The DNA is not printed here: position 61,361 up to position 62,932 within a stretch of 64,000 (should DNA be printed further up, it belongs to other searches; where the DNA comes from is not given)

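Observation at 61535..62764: NrdJ intein ends in Gln (not Asn) and is inserted directly before the conserved NPCGE cysteine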

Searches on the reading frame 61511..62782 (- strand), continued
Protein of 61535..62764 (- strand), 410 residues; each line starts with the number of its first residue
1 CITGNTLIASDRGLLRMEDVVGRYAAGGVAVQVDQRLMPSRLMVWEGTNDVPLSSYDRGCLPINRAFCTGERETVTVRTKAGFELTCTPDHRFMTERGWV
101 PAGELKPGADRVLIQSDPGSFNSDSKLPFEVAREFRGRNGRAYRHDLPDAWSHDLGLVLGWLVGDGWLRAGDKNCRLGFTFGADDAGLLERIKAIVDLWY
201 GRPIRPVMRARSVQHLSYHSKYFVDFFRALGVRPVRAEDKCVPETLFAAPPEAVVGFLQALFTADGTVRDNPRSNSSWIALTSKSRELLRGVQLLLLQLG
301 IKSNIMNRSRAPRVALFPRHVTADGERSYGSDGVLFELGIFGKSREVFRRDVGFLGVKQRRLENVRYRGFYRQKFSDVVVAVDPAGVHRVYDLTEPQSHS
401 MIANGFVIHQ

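Call 52: fold_search(model_id=the predicted structure, library=pdb)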
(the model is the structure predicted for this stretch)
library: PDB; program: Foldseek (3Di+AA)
matches with E <= 10: 704; with E <= 0.001: 125
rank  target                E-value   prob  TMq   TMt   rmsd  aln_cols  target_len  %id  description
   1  7qsu                  6.7e-25  1.00  0.59  0.67   6.8       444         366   21  Crystal structure of homing endonuclease-associated TliVMA intein (C1A, d333-339) (released 2022-03-30)
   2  7qss                  9.2e-23  1.00  0.57  0.56   9.7       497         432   19  Crystal structure of homing endonuclease-associated TliVMA intein (C1A) (released 2022-03-30)
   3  7qst                  4.4e-19  1.00  0.54  0.62   7.9       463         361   18  Crystal structure of homing endonuclease-associated PhoVMA intein (C1A) (released 2022-03-30)
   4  1dq3                  6.4e-17  1.00  0.54  0.51   8.3       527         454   16  CRYSTAL STRUCTURE OF AN ARCHAEAL INTEIN-ENCODED HOMING ENDONUCLEASE PI-PFUI (released 2000-07-05)
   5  2cw7                  2.3e-15  1.00  0.51  0.42  11.9       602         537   13  Crystal structure of intein homing endonuclease II (released 2006-04-18)
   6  1ef0_A                7.7e-15  1.00  0.47  0.47  16.9       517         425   12  CRYSTAL STRUCTURE OF PI-SCEI MINIPRECURSOR (released 2000-06-07)
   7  1jva_B                6.0e-14  1.00  0.47  0.47  19.3       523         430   12  CRYSTAL STRUCTURE OF THE VMA1-DERIVED ENDONUCLEASE BEARING THE N AND C EXTEIN PROPEPTIDES (released 2002-08-29)
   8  1lws_A                1.5e-13  1.00  0.45  0.45  19.4       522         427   12  Crystal structure of the intein homing endonuclease PI-SceI bound to its recognition sequence (released 2002-09-27)
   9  1dfa                  2.4e-13  1.00  0.44  0.46  18.5       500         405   12  CRYSTAL STRUCTURE OF PI-SCEI IN C2 SPACE GROUP (released 1999-12-08)
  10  1lwt_A                3.1e-13  1.00  0.47  0.45  18.8       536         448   12  Crystal structure of the intein homing endonuclease PI-SceI bound to its substrate DNA (Ca2+ free) (released 2002-09-27)
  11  1vde_A                9.9e-13  1.00  0.46  0.46  16.3       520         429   11  PI-SCEI, A HOMING ENDONUCLEASE WITH PROTEIN SPLICING ACTIVITY (released 1998-04-08)
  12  1jva_A                1.4e-12  1.00  0.45  0.44  17.8       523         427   12  CRYSTAL STRUCTURE OF THE VMA1-DERIVED ENDONUCLEASE BEARING THE N AND C EXTEIN PROPEPTIDES (released 2002-08-29)
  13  1um2_A                1.5e-12  1.00  0.42  0.43  19.9       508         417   12  Crystal Structure of the Vma1-Derived Endonuclease with the Ligated Extein Segment (released 2004-09-22)
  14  1um2_B                2.1e-12  1.00  0.46  0.46  18.6       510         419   12  Crystal Structure of the Vma1-Derived Endonuclease with the Ligated Extein Segment (released 2004-09-22)
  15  1vde_B                3.6e-12  1.00  0.47  0.47  18.2       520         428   11  PI-SCEI, A HOMING ENDONUCLEASE WITH PROTEIN SPLICING ACTIVITY (released 1998-04-08)
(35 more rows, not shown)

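Call 59: find_encoding_contigs(protein=P0032, flank=4000, max_places=2)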
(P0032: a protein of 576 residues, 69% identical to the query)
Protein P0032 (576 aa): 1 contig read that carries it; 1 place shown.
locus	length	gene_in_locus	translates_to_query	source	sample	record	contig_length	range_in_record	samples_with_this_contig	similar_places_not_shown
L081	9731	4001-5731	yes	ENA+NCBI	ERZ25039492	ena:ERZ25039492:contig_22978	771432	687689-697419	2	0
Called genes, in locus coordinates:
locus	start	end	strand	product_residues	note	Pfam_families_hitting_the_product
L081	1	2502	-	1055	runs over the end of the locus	PF00873:ACR_tran, PF03176:MMPL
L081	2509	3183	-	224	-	PF25944:Beta-barrel_RND (faint), PF25954:Beta-barrel_RND_2, PF25975:CzcB_C (weak), PF25989:YknX_C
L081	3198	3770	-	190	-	PF25917:BSH_RND (weak), PF25876:HH_MFP_RND (weak)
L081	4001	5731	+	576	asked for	PF00317:Ribonuc_red_lgN, PF02867:Ribonuc_red_lgC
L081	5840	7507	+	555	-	PF02867:Ribonuc_red_lgC, PF12637:TSCPD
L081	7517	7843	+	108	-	-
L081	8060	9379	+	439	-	-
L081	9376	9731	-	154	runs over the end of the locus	-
